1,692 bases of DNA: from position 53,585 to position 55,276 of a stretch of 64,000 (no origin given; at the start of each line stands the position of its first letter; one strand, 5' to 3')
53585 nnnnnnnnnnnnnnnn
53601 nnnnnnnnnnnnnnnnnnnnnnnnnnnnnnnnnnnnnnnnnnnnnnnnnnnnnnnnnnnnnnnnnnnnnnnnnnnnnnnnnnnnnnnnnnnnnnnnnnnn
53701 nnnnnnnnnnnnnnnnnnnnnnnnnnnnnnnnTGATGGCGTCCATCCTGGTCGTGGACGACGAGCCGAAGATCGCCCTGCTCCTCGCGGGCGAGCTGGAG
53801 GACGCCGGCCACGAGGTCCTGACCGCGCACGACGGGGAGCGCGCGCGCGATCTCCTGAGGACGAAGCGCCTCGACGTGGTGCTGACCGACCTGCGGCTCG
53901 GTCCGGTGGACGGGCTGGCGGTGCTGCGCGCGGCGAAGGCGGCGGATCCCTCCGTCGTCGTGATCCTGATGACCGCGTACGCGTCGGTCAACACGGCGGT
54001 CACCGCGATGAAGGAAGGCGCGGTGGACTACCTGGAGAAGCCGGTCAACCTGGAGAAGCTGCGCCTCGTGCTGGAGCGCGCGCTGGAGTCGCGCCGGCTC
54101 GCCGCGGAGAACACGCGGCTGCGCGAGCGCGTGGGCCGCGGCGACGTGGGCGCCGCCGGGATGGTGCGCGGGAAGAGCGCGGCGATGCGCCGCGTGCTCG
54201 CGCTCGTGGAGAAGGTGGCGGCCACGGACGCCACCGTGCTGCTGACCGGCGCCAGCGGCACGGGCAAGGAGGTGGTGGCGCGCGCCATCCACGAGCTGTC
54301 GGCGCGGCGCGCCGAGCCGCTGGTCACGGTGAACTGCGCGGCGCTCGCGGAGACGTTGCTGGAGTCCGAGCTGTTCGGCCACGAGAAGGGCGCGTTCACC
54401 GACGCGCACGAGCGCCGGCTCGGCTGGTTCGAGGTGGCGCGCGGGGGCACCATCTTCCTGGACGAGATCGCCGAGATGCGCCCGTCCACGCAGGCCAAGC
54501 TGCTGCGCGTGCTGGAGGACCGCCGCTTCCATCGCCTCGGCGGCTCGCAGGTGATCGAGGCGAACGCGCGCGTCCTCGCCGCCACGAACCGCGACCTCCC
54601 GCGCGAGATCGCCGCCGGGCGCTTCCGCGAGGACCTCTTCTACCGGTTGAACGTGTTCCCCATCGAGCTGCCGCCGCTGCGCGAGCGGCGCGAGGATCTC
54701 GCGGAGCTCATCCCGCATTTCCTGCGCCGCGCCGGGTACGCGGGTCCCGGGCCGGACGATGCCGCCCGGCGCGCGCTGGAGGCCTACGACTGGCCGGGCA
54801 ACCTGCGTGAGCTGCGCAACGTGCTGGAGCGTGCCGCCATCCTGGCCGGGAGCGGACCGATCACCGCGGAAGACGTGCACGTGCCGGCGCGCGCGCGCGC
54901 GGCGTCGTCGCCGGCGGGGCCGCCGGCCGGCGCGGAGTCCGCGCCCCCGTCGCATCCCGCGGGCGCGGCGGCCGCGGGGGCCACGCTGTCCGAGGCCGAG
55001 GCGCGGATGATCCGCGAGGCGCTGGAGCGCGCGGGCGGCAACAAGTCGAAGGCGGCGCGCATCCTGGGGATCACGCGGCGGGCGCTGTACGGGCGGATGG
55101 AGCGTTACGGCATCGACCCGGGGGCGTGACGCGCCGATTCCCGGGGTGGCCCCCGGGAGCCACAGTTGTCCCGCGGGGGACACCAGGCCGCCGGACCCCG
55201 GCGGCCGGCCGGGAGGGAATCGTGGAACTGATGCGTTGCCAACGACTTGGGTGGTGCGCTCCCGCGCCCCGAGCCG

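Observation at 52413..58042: Sigma-54-driven envelope module: HK, NtrC-type activator, -24/-12 promoter, tandem-repeat helical protein, small protein and outer-membrane barrel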

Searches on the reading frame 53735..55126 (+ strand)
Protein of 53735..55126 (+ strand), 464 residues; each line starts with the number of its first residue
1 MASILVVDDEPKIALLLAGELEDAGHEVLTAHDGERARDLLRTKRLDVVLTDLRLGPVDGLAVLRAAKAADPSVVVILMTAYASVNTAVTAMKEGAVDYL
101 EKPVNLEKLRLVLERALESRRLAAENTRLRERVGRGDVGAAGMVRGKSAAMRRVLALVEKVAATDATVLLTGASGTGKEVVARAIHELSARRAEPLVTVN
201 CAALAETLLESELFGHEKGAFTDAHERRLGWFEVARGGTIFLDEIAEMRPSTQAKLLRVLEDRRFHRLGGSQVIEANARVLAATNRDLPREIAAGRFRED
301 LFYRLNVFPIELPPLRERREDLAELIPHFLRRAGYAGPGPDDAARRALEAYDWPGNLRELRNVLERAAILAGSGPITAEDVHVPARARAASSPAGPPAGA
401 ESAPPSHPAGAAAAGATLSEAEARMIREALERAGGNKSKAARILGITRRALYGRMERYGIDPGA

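Call 7: search_protein_families(library=pfam, max_evalue=0.01, proteins=[window:53735-55126:+])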
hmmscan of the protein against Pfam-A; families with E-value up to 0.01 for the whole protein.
seq(464 aa): 13 families
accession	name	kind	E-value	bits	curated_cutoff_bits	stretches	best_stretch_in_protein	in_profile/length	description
PF00158.32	Sigma54_activat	-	7.5e-69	231.2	20.2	1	145-311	2-168/168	Sigma-54 interaction domain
PF00072.30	Response_reg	-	8e-26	90.8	30.2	1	4-112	1-109/111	Response regulator receiver domain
PF14532.12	Sigma54_activ_2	-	1.6e-20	74.1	25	1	146-315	2-138/138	Sigma-54 interaction domain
PF25601.1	AAA_lid_14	-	5.2e-18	65.1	27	1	316-391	1-80/87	AAA+ ATPase lid domain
PF02954.25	HTH_8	-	1.2e-15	57.3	22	1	418-458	2-42/42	Bacterial regulatory protein, Fis family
PF07728.20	AAA_5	-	6.3e-12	46.1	22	1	168-286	2-123/139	AAA domain (dynein-related subfamily)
PF00004.35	AAA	-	9.4e-07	29.8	21.2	1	168-301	1-127/131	ATPase family associated with various cellular activities (AAA)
PF07724.20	AAA_2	-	2.1e-05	25.1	27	1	167-288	5-127/166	AAA domain (Cdc48 subfamily)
PF01078.27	Mg_chelatase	-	3e-05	24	20.3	1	158-285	15-157/207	Magnesium chelatase, subunit ChlI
PF20030.5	bpMoxR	-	0.00059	19.4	27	1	157-302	23-161/205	MoxR domain in the MoxR-vWA-beta-propeller ternary systems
PF13191.12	AAA_16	-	0.0014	19.6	32.6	1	145-261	3-121/167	AAA ATPase domain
PF13518.12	HTH_28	-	0.0029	18.1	25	1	423-458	3-36/52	Helix-turn-helix domain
PF00493.29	MCM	-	0.0083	15.7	23.3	0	164-286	56-173/224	MCM P-loop domain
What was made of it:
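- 53735..55129 (+): NtrC/AtoC/ZraR-class bacterial enhancer-binding response regulator. It comprises REC (phospho-acceptor D52), an AAA+ sigma-54 interaction domain whose GAFTGA motif reads GAFTDA, and a Fis-type HTH. Its start overlaps the HK stop (TGATG). Pfam Sigma54_activat 7.5e-69, Response_reg 8e-26, HTH_8 1.2e-15 (call 7).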

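Call 11: find_encoding_contigs(protein=window:53735-55126:+, flank=10000, max_places=4)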
Protein seq(464 aa) (464 aa): no gene with exactly this product is on record in the collection.
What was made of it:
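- Tried and rejected: An exact look-up of the EBP in the assembly index found no record (call 11).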

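Call 57: search_protein_families(library=ncbifam, max_evalue=0.1, proteins=[window:53735-55126:+])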
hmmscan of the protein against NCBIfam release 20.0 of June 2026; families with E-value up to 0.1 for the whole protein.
window:53735-55126:+ (464 aa): 131 families (the best 25 are shown)
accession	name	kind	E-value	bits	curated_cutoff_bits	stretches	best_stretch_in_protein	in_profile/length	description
NF008469.0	PRK11361.1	equivalog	1.2e-133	446.2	714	1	3-463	6-459/461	acetoacetate metabolism transcriptional regulator AtoC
NF051870.1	NAssimRespRegNtrX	equivalog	3.9e-117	391.9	600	1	1-460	1-452/452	nitrogen assimilation response regulator NtrX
NF007689.0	PRK10365.1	equivalog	9.4e-117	390.5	760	1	3-457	7-441/441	sigma-54-dependent response regulator transcription factor ZraR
TIGR02915.1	PEP_resp_reg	equivalog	1.3e-115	386.8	502.6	2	4-390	1-391/445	PEP-CTERM-box response regulator transcription factor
TIGR01818.1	ntrC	equivalog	5e-114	381.6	558.6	1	4-452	1-457/463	nitrogen regulation protein NR(I)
TIGR01817.1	nifA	equivalog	1.8e-109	366.9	528.85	1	118-461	172-530/534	nif-specific transcriptional activator NifA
NF038308.1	RNA_repair_RtcR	equivalog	2.3e-102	343.5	650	1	83-459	121-517/530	RNA repair transcriptional activator RtcR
NF041946.1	LuxO_transreg_Vib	equivalog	1.8e-99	333.7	800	1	7-458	2-460/463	quorum-sensing sigma-54 dependent transcriptional regulator LuxO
NF050807.1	TransRegFlbDCaul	equivalog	7.3e-98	328.4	750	1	23-458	22-438/454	sigma-54-dependent transcriptional regulator FlbD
NF011695.0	PRK15115.1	equivalog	3.3e-95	319.4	763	1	2-461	7-439/445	two-component system response regulator GlrR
NF041552.1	TF_PrdR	equivalog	7.6e-93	311.8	795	1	129-459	254-577/577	sigma-54 dependent transcriptional regulator PrdR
NF008176.1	PRK10923.1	equivalog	1.6e-92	310.5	620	1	3-460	5-468/469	nitrogen regulation protein NR(I)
NF003451.0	PRK05022.1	equivalog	5.1e-92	309.2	476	1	117-460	163-510/512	nitric oxide reductase transcriptional regulator NorR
NF049963.1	RespRegFlgRCampy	domain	2.1e-85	287.2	750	1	44-388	43-384/429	fla regulon two-component system response regulator FlgR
TIGR02329.1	propionate_PrpR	equivalog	2.6e-85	287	499.2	1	140-456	210-525/526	propionate catabolism operon regulatory protein PrpR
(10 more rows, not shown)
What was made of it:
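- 53735..55129 (+): NCBIfam AtoC, NtrX and ZraR all fall below their cut-offs (call 57).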
